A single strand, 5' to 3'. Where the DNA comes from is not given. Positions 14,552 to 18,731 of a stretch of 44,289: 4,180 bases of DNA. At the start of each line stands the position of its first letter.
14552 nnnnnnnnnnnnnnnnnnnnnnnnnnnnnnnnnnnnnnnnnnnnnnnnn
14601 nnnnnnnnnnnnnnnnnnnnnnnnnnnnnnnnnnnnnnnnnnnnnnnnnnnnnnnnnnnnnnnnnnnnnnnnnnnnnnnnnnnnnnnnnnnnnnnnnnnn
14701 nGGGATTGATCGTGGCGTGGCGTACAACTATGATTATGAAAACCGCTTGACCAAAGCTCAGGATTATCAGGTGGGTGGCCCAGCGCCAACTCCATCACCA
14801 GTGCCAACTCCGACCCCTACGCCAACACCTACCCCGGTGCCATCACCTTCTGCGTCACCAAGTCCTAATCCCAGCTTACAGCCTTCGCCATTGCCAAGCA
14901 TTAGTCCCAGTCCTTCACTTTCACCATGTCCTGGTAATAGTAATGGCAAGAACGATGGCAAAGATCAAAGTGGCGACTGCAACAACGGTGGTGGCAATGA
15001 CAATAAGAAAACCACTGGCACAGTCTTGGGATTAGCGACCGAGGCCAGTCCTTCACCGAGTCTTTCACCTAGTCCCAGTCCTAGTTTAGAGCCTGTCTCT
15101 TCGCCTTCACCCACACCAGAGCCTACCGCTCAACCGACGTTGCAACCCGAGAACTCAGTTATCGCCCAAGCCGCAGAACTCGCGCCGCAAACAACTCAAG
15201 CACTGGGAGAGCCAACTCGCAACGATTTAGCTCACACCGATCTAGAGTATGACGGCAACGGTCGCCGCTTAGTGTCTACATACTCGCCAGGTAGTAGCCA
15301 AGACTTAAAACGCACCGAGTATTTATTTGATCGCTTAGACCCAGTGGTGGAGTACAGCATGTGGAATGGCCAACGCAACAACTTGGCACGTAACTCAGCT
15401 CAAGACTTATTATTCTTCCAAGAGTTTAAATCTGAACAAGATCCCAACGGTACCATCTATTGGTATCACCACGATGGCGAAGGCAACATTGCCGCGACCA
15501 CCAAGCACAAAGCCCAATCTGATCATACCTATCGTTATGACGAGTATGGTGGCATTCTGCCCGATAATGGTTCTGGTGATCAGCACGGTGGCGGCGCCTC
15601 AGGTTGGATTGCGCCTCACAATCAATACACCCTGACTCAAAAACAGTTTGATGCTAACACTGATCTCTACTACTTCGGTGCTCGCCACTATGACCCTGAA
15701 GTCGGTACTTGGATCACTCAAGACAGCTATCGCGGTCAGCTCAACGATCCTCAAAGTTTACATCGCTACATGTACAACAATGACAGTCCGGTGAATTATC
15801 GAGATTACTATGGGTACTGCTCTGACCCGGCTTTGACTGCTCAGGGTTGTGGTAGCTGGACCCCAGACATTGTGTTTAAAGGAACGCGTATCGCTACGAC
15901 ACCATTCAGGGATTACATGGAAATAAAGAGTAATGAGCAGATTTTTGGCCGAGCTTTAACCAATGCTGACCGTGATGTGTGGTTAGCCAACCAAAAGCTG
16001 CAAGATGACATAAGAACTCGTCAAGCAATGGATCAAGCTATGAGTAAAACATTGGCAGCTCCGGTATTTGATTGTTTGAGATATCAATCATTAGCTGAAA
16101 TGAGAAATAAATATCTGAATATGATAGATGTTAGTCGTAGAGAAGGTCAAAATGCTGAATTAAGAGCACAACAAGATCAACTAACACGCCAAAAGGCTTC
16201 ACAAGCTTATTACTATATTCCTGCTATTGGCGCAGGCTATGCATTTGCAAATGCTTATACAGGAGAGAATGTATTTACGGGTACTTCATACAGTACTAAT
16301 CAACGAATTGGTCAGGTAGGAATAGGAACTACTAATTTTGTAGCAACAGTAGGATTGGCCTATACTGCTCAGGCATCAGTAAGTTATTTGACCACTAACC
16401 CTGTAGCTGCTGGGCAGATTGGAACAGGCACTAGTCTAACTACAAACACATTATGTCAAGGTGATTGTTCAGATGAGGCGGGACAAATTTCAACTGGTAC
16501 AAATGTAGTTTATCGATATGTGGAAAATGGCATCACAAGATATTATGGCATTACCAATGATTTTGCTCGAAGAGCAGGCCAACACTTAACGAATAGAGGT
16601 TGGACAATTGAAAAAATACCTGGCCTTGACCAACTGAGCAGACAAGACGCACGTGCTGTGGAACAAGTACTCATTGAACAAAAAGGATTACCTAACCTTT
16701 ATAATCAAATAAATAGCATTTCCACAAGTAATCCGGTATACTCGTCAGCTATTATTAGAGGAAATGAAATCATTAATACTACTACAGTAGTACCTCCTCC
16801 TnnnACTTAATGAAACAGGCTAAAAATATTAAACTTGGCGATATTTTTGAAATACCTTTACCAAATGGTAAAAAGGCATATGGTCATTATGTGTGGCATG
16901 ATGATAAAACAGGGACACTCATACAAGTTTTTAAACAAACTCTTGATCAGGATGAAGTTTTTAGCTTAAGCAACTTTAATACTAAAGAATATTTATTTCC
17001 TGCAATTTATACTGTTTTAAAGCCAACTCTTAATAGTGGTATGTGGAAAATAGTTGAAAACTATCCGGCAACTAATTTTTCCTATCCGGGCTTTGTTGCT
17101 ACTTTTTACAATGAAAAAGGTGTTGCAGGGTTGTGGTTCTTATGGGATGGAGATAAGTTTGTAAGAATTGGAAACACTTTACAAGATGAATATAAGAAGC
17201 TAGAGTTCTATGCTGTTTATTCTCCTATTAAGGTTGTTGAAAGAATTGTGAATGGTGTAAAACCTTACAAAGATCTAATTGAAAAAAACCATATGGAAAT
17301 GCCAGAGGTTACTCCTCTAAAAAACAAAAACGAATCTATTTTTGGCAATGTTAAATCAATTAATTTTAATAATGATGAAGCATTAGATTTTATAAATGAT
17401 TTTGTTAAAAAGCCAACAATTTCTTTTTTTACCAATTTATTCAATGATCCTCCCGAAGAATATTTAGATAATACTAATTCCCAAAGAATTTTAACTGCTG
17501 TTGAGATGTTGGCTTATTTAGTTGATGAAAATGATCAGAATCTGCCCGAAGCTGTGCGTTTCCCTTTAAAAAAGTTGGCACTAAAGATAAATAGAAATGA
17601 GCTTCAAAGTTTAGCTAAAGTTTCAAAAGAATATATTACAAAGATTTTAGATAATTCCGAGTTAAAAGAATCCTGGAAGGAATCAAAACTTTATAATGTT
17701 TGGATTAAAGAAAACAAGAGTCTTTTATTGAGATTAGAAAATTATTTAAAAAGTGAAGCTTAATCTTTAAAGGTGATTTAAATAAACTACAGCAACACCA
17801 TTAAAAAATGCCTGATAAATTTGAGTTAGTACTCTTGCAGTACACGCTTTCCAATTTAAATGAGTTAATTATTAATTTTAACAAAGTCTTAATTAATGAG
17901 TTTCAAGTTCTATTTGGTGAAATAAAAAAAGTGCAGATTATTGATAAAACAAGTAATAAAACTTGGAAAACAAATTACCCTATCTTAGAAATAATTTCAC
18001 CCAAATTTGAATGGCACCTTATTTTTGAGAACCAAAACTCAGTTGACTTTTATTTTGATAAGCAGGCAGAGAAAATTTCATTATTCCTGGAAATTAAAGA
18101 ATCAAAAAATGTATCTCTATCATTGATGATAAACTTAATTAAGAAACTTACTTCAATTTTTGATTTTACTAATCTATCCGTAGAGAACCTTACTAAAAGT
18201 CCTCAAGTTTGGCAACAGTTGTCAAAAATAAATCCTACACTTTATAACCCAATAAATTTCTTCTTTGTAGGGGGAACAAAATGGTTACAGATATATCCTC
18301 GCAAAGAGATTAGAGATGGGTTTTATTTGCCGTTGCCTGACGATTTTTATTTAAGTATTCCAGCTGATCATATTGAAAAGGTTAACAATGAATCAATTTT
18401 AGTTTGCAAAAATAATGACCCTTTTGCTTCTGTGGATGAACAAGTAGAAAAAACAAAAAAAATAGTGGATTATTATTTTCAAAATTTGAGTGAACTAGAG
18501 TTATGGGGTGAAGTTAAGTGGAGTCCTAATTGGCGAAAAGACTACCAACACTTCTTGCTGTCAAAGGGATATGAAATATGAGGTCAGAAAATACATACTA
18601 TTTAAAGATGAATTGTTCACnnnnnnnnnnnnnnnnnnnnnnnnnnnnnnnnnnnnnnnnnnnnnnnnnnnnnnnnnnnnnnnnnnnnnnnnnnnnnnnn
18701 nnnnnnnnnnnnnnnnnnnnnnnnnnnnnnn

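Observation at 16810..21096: Toxin-less polyimmunity array of eight AT-rich genes behind a single toxin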

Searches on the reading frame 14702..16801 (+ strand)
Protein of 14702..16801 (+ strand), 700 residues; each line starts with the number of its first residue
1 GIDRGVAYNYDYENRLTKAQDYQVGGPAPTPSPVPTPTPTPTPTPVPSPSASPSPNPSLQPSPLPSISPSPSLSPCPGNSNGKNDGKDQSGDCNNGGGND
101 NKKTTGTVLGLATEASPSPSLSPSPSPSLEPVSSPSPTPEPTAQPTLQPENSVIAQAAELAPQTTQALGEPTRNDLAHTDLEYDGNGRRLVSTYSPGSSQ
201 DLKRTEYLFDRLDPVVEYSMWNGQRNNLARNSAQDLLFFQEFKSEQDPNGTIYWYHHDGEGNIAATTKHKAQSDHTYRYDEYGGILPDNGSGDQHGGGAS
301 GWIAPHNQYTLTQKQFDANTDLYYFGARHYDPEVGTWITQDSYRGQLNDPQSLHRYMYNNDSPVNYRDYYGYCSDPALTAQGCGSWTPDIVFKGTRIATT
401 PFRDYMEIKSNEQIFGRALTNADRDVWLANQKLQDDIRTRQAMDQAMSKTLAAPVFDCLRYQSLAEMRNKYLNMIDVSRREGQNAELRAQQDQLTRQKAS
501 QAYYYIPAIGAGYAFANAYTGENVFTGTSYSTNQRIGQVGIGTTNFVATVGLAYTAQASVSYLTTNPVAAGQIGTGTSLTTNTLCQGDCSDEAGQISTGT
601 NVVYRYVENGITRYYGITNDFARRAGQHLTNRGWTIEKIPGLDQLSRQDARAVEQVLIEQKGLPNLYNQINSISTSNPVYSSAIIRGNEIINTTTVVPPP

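Call 14: find_related_loci(query=window:14702-16801:+, collection=genome_contigs, flank=10000)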
Query window:14702-16801:+ (700 aa) in genome_contigs; peptide patterns used: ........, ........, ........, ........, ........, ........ (x = any residue, [..] = any of these).
15 stretches matched a pattern; 3 encode a relative of the query (tblastn E <= 1e-3); 3 distinct loci.
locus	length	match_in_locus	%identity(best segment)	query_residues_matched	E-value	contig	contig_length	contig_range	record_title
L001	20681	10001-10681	44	1-372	4e-53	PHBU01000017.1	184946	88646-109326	MAG: Chloroflexi bacterium HGW-Chloroflexi-6 bjp_ig2157_scaffold_73, whole genome shotgun sequence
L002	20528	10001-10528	51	179-368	4e-49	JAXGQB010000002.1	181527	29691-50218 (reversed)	MAG: Anaerolineae bacterium isolate AnMBR.bin316 bin316_2, whole genome shotgun sequence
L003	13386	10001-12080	31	308-613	2e-4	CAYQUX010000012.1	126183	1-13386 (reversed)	MAG TPA_asm: uncultured Leptolinea sp. isolate binchicken_co7_186 genome assembly, contig: NODE_239_length_126183_cov_16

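Call 86: search_protein_families(library=pfam, proteins=[L001:10682-11350:+, L001:11358-11732:+, L002:10529-11170:+, L002:11109-11786:+, L002:11767-12147:+], max_evalue=0.1)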
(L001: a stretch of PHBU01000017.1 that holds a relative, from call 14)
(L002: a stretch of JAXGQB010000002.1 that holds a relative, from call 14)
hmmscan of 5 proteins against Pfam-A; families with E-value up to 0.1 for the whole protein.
L001:10682-11350:+ (223 aa): 2 families
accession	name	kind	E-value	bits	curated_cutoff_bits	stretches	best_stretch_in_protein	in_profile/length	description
PF04286.17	DUF445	-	0.049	14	33.8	1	80-219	117-259/368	Protein of unknown function (DUF445)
PF24431.1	DUF7554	-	0.068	13.9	25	0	3-22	14-33/60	Family of unknown function (DUF7554)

L001:11358-11732:+ (125 aa): 2 families
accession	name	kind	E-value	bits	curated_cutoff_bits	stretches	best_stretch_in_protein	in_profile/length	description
PF24722.1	DUF7674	-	1.2e-14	54.7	27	1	13-122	4-104/111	Domain of unknown function (DUF7674)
PF05639.16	Pup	-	0.052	14.9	27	1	60-87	31-58/69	Pup-like protein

L002:10529-11170:+ (214 aa): 4 families
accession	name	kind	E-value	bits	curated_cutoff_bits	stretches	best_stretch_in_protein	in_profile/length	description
PF09533.15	DUF2380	-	0.0012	18.8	26.3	1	135-206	97-172/187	Predicted lipoprotein of unknown function (DUF2380)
PF14155.11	DUF4307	-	0.0087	16.4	27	0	3-54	3-55/111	Domain of unknown function (DUF4307)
PF14412.12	AHH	-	0.043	14.2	22.3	1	126-183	6-78/111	A nuclease family of the HNH/ENDO VII superfamily with conserved AHH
PF13391.12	HNH_2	-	0.053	13.8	21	0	131-177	7-59/66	HNH endonuclease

L002:11109-11786:+ (226 aa): 0 families

L002:11767-12147:+ (127 aa): 0 families

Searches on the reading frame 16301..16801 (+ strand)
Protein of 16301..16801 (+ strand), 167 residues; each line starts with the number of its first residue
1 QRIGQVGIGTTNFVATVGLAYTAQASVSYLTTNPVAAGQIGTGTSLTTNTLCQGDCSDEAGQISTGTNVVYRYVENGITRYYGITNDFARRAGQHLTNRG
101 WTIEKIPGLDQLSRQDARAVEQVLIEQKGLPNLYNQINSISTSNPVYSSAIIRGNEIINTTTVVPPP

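Call 10: search_protein_families(library=pfam, proteins=[window:16301-16801:+], max_evalue=0.01)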
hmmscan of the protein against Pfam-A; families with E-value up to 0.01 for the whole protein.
window:16301-16801:+ (167 aa): 1 family
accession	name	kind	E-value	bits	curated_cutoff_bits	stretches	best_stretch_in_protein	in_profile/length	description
PF01541.30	GIY-YIG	-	0.0022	18.7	22.6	1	75-100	11-35/78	GIY-YIG catalytic domain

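Call 21: search_solved_structures(query=window:16301-16801:+, max_evalue=10, show_alignments=2)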
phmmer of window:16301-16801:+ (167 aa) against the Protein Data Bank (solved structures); distinct sequences matched with E-value up to 10: 6.
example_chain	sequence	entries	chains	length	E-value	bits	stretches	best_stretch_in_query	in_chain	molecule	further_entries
7l1i_A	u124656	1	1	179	0.015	18.5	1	46-137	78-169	MarR family multidrug resistance pump transcriptional regulator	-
6sgw_G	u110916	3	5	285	1.1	12.4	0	85-111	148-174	ESX-3 secretion system protein EccE3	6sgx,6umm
6sgz_D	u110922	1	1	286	1.1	12.4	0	85-111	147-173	ESX-3 secretion system protein EccE3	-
6lar_G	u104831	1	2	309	1.3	12.2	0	86-111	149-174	ESX-3 secretion system protein EccE3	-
9rvw_A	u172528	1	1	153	1.5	12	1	89-161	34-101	Nucleoside diphosphate kinase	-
9sfo_A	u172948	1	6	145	1.5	12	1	92-161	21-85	Nucleoside diphosphate kinase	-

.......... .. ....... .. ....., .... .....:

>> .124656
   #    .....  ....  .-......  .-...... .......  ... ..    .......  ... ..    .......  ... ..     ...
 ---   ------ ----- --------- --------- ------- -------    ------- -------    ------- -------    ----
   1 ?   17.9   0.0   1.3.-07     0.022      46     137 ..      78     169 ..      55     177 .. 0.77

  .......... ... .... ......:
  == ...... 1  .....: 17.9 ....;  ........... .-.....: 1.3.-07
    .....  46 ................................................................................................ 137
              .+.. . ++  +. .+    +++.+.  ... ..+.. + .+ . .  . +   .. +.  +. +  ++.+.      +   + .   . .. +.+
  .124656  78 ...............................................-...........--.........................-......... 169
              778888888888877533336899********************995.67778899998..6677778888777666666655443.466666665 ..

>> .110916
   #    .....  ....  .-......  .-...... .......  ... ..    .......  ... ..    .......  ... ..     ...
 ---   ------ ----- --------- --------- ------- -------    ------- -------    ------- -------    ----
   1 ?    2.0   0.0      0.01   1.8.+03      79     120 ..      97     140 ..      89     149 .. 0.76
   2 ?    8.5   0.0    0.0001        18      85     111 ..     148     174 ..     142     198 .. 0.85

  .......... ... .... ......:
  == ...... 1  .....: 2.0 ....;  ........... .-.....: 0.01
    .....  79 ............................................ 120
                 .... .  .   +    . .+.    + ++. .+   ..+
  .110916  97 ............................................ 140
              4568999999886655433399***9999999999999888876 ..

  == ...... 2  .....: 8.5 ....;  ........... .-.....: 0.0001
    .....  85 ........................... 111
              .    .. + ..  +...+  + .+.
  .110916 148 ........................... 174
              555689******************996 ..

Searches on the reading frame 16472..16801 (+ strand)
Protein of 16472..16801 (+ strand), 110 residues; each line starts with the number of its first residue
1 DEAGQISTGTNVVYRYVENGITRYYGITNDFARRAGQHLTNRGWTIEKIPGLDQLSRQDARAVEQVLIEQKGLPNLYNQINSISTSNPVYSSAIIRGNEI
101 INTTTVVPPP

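Call 99: find_related_loci(query=A4, collection=metagenome_contigs, flank=5000)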
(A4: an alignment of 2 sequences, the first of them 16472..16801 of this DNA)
Query A4 (110 aa) in metagenome_contigs; peptide patterns used: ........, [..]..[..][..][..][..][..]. (x = any residue, [..] = any of these).
598 stretches matched a pattern (row limit reached: there are more); 4 encode a relative of the query (tblastn E <= 1e-3); 4 distinct loci.
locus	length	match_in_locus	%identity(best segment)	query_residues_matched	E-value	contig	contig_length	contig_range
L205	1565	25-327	68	1-101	1e-45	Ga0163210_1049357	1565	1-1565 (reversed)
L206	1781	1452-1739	63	6-101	2e-38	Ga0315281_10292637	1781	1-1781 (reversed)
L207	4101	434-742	49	6-102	1e-24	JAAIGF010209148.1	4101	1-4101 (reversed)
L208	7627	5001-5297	47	9-101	3e-23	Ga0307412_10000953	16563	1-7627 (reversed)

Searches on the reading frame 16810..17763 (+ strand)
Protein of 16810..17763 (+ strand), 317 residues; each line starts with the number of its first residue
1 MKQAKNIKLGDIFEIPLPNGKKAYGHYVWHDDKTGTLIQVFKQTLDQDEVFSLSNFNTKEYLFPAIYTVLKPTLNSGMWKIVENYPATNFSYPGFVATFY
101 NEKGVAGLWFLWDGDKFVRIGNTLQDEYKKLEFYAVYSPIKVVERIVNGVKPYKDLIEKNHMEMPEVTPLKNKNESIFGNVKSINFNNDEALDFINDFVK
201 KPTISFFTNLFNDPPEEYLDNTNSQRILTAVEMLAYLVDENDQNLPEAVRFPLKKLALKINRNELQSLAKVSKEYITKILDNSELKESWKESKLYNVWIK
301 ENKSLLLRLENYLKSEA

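Call 5: search_protein_families(library=pfam, proteins=[window:16810-17763:+], max_evalue=0.1)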
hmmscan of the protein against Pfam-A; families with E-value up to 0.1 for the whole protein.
window:16810-17763:+ (317 aa): 3 families
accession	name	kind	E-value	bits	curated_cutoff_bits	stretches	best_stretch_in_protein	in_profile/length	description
PF14078.11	DUF4259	-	2.8e-13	51.3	22.8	1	185-299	7-131/133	Domain of unknown function (DUF4259)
PF15428.11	Imm26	-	2.4e-09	37.8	23.3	1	8-86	1-84/107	Immunity protein 26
PF14225.11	MOR2-PAG1_C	-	0.067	13.3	25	1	201-281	74-155/252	Cell morphogenesis C-terminal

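Call 7: search_protein_families(library=ncbifam, proteins=[window:16810-17763:+], max_evalue=0.1)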
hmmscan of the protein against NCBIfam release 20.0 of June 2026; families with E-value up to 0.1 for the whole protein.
window:16810-17763:+ (317 aa): 0 families

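Call 58: search_dna_similar(query=window:16810-17763:+, collection=plasmids, mode=protein, max_evalue=0.001, max_rows=10)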
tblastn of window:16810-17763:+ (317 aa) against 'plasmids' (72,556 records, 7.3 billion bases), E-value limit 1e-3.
Records with a match: 9; places in all: 9; records where one place covers at least 80% of the query: 0.
Best place of each record, by identity: <60% 9.
By first word of the organism name: Rhizobium 6; Paenibacillus 1; Sinorhizobium 1; Agrobacterium 1.
By predicted mobility (MOB-suite, as given by PLSDB): mobilizable 4; conjugative 3; non-mobilizable 2.
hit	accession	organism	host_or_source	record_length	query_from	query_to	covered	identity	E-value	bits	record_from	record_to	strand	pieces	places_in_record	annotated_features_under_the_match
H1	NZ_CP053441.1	Rhizobium brockwellii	Trifolium repens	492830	1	151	48%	28.8%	5e-6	56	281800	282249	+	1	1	hypothetical protein | hemagglutinin repeat-containing protein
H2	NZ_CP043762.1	Paenibacillus sp. 37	whole organism,rhizosphere of Abies ...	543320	7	155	47%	28.5%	9e-4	49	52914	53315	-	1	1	Imm26 family immunity protein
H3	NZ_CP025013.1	Rhizobium leguminosarum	Lotus corniculatus,Bacteria culture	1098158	3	155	48%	27.6%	4e-5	53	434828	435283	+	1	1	record has no annotation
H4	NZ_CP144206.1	Sinorhizobium chiapasense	mixed culture,rhizosphere soil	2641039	8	157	47%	28.1%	3e-5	53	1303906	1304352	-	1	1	none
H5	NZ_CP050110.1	Rhizobium leguminosarum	Trifolium repens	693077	1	146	46%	28.4%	7e-5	52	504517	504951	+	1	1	hypothetical protein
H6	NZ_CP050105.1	Rhizobium leguminosarum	Trifolium repens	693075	1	146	46%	28.4%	7e-5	52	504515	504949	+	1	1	hypothetical protein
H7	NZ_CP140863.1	Rhizobium leguminosarum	Trifolium pratense,whole organism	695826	1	146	46%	28.4%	7e-5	52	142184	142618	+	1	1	hypothetical protein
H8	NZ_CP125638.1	Rhizobium leguminosarum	Phaseolus vulgaris,Pure culture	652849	1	146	46%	28.4%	9e-5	52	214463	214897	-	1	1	hypothetical protein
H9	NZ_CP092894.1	Agrobacterium tumefaciens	soil,soil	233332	1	130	41%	30.6%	5e-5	52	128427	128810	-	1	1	hypothetical protein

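Call 59: get_annotated_region(hit=H1, flank=3000)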
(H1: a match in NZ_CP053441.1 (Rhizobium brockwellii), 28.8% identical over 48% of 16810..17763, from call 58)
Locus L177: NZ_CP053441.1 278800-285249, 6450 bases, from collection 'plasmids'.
description: Rhizobium brockwellii strain CC275e plasmid pRltCC275eE, complete sequence
organism: Rhizobium brockwellii (NCBI taxid 3019932)
taxonomy: Bacteria; Pseudomonadota; Alphaproteobacteria; Hyphomicrobiales; Rhizobiaceae; Rhizobium; Rhizobium brockwellii
host: -; source: Trifolium repens; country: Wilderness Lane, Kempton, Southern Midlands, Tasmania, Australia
typing (MOB-suite, as given by PLSDB): non-mobilizable
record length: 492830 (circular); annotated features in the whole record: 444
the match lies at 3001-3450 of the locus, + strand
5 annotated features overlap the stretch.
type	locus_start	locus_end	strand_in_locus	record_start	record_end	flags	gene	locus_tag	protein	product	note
CDS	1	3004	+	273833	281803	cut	-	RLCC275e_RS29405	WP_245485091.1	hemagglutinin repeat-containing protein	-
CDS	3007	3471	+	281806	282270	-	-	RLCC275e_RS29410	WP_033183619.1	hypothetical protein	-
CDS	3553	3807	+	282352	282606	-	-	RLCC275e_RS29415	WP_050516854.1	hypothetical protein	-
CDS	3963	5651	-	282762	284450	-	-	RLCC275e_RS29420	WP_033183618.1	ABC transporter ATP-binding protein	-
CDS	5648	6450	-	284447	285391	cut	-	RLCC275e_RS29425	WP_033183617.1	acetamidase/formamidase family protein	-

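Call 60: get_annotated_region(hit=H2, flank=4000)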
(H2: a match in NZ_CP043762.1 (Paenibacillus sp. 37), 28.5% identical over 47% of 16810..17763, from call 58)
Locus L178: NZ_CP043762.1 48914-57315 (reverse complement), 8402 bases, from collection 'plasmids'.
description: Paenibacillus sp. 37 plasmid pART37, complete sequence
organism: Paenibacillus sp. 37 (NCBI taxid 2607911)
taxonomy: Bacteria; Bacillota; Bacilli; Bacillales; Paenibacillaceae; Paenibacillus; Paenibacillus sp. 37
host: -; source: whole organism,rhizosphere of Abies nordmanniana; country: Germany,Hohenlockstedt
typing (MOB-suite, as given by PLSDB): non-mobilizable
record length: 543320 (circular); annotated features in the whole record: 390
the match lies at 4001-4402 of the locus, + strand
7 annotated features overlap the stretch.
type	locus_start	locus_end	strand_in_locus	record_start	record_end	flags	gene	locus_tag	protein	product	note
CDS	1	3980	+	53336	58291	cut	-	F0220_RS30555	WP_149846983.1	DNRLRE domain-containing protein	-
CDS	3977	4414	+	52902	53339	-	-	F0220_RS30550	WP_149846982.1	Imm26 family immunity protein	-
CDS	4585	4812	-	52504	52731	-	-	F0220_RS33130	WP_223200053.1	hypothetical protein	-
CDS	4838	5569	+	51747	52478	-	-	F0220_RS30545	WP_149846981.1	hypothetical protein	-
CDS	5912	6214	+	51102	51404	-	-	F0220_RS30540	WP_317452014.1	immunity 53 family protein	-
CDS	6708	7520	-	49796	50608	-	-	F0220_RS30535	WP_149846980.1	Tolloid-like protein 1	-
CDS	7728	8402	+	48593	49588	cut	-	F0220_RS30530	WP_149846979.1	S8 family peptidase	-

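Call 66: search_solved_structures(query=window:16810-17760:+, max_evalue=1)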
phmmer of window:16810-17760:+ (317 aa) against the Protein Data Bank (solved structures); distinct sequences matched with E-value up to 1: 0.

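Call 86: search_protein_families(library=pfam, proteins=[L177:2015-3001:+, L178:2991-3977:+], max_evalue=0.1)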
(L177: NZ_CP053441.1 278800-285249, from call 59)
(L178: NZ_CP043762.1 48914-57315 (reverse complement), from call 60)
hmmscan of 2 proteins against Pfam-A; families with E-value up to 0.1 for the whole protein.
L177:2015-3001:+ (329 aa): 0 families

L178:2991-3977:+ (329 aa): 4 families
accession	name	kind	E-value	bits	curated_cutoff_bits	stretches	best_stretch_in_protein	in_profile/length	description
PF05593.20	RHS_repeat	-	2.3e-10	41.1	22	1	75-104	2-30/38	RHS Repeat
PF03527.20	RHS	-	0.00047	20.4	27.9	1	70-105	2-37/38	RHS protein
PF23638.1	DUF7145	-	0.02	15.3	28.2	1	29-75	26-73/111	Domain of unknown function (DUF7145)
PF01956.21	EMC3_TMCO1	-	0.038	14.2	27.1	1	181-255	11-76/169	Integral membrane protein EMC3/TMCO1-like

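Call 87: search_protein_families(library=phrogs, proteins=[window:16810-17763:+], max_evalue=0.01)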
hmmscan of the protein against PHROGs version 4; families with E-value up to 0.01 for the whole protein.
window:16810-17763:+ (317 aa): 0 families

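Call 88: search_protein_families(library=padloc, proteins=[window:16810-17763:+], max_evalue=0.01)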
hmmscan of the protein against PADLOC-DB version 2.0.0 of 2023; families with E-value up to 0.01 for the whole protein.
window:16810-17763:+ (317 aa): 0 families

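Call 97: search_protein_families(library=ncbifam, proteins=[L177:2402-3001:+], max_evalue=0.01)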
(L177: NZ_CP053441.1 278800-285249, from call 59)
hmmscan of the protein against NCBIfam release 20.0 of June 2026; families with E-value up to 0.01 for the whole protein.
L177:2402-3001:+ (200 aa): 0 families

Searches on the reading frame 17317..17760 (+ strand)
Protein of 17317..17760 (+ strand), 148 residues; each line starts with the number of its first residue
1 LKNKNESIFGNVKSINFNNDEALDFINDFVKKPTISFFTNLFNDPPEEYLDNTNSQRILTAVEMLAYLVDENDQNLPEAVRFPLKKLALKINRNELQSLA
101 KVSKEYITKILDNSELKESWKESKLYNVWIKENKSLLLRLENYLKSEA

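Call 62: search_dna_similar(query=window:17317-17760:+, collection=plasmids, mode=protein, max_evalue=0.01, max_rows=10)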
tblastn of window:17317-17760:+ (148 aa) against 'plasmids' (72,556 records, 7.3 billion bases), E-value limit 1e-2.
No match.

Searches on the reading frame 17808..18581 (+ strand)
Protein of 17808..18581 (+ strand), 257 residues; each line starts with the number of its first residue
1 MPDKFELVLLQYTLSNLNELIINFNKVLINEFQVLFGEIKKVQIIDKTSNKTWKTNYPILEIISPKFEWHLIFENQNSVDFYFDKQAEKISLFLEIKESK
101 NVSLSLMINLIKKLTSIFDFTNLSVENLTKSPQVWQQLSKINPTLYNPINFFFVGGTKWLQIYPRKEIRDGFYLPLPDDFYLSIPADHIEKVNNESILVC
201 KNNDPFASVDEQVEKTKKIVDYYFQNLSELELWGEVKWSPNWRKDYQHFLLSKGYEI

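Call 5: search_protein_families(library=pfam, proteins=[window:17808-18581:+], max_evalue=0.1)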
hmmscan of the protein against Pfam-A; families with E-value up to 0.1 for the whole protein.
window:17808-18581:+ (257 aa): 0 families

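Call 7: search_protein_families(library=ncbifam, proteins=[window:17808-18581:+], max_evalue=0.1)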
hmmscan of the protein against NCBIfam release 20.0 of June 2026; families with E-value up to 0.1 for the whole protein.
window:17808-18581:+ (257 aa): 1 family
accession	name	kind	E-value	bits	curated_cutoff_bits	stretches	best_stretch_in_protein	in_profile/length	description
NF003754.0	PRK05346.2-5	equivalog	0.025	13.9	677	1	40-115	84-160/320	Na(+)-translocating NADH-quinone reductase subunit C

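Call 16: search_protein_families(library=pfam, proteins=[window:17808-18581:+], max_evalue=10)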
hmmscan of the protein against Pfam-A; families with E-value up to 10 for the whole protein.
window:17808-18581:+ (257 aa): 0 families

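Call 18: find_homologous_proteins(query=window:17808-18581:+, max_evalue=0.001)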
Query window:17808-18581:+ (257 aa): 1 proteins with E <= 0.001 among 480 candidates.
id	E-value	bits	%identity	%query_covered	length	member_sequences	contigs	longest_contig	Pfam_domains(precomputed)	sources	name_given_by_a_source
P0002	2.3e-166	569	100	100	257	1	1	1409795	-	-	-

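Call 20: find_encoding_contigs(protein=P0002, flank=10000, max_places=5)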
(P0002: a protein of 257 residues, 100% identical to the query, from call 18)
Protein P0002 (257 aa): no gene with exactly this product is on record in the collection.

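Call 87: search_protein_families(library=phrogs, proteins=[window:17808-18581:+], max_evalue=0.01)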
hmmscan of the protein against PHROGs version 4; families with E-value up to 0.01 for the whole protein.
window:17808-18581:+ (257 aa): 0 families

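Call 88: search_protein_families(library=padloc, proteins=[window:17808-18581:+], max_evalue=0.01)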
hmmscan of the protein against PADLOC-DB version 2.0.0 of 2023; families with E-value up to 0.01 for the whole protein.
window:17808-18581:+ (257 aa): 0 families
